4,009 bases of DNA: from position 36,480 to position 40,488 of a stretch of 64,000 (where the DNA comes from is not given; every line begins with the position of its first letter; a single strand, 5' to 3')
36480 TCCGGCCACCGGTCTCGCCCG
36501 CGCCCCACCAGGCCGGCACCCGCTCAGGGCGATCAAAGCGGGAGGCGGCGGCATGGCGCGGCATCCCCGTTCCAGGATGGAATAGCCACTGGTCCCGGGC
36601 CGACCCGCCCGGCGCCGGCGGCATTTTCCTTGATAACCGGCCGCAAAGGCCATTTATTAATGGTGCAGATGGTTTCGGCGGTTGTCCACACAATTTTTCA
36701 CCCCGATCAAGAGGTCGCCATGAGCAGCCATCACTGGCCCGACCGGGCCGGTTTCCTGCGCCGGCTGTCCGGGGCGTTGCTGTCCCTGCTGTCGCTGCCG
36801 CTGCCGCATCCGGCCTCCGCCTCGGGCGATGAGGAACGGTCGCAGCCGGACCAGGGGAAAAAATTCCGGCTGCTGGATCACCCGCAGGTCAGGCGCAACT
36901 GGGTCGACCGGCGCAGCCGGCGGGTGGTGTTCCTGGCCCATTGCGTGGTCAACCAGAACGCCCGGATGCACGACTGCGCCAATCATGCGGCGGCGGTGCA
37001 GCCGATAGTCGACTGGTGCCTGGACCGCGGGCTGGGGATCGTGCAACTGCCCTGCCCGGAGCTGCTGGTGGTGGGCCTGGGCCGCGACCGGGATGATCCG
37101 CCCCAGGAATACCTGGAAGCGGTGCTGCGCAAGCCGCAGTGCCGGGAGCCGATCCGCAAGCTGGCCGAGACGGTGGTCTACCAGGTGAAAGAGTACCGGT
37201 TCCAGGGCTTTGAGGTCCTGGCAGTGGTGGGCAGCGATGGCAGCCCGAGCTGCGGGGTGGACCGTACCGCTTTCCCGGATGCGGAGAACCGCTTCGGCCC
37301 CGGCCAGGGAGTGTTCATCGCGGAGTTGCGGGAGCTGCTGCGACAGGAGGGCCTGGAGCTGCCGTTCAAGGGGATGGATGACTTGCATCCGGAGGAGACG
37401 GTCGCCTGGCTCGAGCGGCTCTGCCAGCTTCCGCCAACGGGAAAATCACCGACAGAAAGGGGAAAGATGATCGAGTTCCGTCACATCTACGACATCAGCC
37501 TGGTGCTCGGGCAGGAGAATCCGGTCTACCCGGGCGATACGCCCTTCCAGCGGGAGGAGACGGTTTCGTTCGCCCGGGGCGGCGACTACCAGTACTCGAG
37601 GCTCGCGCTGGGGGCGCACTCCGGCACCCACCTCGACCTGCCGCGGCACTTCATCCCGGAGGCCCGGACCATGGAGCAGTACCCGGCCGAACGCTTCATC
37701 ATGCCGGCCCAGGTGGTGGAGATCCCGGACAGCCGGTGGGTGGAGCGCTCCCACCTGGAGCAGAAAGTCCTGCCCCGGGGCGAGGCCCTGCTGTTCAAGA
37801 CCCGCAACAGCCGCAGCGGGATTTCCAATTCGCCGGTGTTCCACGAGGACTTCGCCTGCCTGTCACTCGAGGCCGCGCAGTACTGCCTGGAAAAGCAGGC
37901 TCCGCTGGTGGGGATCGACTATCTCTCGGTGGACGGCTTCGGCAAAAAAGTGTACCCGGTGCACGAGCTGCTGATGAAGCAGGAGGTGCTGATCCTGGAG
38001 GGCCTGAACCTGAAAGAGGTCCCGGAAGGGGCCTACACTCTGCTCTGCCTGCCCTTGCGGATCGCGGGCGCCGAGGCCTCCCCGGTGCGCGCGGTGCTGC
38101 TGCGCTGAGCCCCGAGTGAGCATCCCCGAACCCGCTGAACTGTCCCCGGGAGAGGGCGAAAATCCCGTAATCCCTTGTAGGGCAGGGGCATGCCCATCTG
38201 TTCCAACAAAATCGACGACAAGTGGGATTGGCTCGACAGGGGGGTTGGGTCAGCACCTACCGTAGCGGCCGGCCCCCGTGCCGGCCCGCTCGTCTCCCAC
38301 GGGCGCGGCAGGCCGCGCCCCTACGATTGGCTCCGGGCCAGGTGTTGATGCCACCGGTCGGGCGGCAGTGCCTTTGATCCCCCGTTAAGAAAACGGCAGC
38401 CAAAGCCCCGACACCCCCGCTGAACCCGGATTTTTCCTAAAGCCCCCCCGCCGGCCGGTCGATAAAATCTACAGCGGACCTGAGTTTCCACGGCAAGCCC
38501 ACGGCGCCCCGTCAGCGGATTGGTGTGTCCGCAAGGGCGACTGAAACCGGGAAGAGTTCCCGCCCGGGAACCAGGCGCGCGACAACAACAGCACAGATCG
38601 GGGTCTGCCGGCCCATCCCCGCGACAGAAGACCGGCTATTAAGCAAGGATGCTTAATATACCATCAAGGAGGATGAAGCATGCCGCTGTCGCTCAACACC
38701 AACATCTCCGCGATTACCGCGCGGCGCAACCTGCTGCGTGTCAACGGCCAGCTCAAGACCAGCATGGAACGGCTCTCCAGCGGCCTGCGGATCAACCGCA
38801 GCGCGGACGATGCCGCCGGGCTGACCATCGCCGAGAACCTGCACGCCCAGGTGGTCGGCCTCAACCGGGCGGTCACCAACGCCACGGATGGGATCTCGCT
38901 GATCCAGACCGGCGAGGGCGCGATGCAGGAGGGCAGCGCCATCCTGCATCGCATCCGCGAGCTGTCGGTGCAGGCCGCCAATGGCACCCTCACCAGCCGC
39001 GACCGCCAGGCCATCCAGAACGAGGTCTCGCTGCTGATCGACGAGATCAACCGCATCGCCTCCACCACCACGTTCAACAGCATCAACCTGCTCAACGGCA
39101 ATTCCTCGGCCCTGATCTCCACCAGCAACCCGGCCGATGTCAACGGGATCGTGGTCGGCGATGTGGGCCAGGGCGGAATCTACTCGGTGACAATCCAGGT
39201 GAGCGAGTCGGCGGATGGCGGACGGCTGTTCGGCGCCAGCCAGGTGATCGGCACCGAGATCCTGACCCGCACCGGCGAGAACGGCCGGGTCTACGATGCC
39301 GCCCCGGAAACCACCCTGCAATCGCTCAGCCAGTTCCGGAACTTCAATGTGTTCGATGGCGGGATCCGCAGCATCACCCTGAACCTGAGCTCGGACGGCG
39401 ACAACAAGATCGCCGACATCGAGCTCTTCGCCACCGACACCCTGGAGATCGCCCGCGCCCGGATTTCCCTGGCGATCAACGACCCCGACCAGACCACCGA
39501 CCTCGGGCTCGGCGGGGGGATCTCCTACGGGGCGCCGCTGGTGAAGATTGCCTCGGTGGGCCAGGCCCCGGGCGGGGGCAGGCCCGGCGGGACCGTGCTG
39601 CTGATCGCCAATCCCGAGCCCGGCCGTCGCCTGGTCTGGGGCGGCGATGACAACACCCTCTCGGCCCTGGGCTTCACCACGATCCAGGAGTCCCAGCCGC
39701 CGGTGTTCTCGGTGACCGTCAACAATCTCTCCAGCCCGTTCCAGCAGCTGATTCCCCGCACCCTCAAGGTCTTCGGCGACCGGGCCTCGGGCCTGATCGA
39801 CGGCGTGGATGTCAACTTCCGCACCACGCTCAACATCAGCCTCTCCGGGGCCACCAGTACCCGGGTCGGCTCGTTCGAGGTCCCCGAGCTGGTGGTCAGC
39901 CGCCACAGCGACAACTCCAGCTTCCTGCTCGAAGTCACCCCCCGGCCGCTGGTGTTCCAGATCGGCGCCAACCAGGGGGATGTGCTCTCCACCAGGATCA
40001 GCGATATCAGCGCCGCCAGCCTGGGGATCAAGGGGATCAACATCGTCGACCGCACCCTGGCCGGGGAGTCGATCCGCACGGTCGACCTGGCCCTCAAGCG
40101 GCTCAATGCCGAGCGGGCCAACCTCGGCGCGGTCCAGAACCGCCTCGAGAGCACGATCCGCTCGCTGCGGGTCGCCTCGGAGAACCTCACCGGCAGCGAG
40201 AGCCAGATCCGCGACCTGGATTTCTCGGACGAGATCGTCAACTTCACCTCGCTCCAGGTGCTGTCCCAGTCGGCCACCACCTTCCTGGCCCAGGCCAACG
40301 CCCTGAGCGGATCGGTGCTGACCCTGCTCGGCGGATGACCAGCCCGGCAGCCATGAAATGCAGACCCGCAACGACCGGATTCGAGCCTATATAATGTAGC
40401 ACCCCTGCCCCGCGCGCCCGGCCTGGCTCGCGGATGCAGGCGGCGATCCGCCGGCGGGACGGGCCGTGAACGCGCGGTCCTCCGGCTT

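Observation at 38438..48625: Four tandem flagellin paralogues separated by 0.68, 0.90 and 1.33 kb non-coding spacers, with sigma28 promoters far upstream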

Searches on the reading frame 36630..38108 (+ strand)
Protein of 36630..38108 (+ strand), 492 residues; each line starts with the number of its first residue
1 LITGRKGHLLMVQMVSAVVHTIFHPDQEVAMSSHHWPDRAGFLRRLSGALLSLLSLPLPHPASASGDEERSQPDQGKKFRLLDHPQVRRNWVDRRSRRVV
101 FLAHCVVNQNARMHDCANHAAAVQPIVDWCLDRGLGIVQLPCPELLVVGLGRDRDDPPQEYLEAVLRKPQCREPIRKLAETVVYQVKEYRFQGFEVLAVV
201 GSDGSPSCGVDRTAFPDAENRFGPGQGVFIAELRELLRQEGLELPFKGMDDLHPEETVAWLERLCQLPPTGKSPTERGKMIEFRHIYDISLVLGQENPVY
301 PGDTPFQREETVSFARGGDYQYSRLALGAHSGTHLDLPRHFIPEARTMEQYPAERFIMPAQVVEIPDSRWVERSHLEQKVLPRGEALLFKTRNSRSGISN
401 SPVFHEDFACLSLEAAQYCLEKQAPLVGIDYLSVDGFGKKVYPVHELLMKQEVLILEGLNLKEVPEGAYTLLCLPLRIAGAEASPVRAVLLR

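Call 19: search_protein_families(library=pfam, proteins=[window:36630-38108:+])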
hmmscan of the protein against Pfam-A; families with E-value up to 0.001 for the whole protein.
window:36630-38108:+ (492 aa): 2 families
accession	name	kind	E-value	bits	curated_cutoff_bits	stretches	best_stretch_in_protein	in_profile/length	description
PF04199.19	Cyclase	-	1.3e-21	77.8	23.1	1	287-435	1-141/142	Putative cyclase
PF04463.17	2-thiour_desulf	-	2.9e-05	24.6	34.7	1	101-235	2-131/141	2-thiouracil desulfurase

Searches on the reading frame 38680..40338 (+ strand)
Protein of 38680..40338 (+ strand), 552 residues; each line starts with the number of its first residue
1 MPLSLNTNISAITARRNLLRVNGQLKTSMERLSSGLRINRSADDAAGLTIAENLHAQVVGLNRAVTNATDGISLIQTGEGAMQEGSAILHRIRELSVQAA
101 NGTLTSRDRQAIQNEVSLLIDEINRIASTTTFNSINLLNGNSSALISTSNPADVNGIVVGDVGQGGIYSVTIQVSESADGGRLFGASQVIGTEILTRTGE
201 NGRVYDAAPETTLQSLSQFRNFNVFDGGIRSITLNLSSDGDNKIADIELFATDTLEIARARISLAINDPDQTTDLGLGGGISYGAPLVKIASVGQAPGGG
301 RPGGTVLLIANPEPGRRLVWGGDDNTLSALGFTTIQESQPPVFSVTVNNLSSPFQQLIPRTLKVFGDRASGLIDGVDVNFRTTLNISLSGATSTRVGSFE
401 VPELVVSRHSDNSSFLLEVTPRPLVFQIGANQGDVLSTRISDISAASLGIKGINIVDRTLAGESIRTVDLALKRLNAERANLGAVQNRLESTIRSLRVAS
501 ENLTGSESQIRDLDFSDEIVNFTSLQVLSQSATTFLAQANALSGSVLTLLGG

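Call 19: search_protein_families(library=pfam, proteins=[window:38680-40338:+])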
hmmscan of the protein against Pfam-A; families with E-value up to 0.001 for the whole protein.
window:38680-40338:+ (552 aa): 2 families
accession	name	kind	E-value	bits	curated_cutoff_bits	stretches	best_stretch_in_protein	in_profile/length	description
PF00669.25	Flagellin_N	-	1.3e-40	139.1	26.6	1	6-141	2-137/139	Bacterial flagellin N-terminal helical region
PF00700.27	Flagellin_C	-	1.4e-22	80.3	23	1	466-550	2-86/86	Bacterial flagellin C-terminal helical region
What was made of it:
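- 38680..40338 (+): fla1, flagellin, 552 aa. Pfam Flagellin_N and Flagellin_C (call 19).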
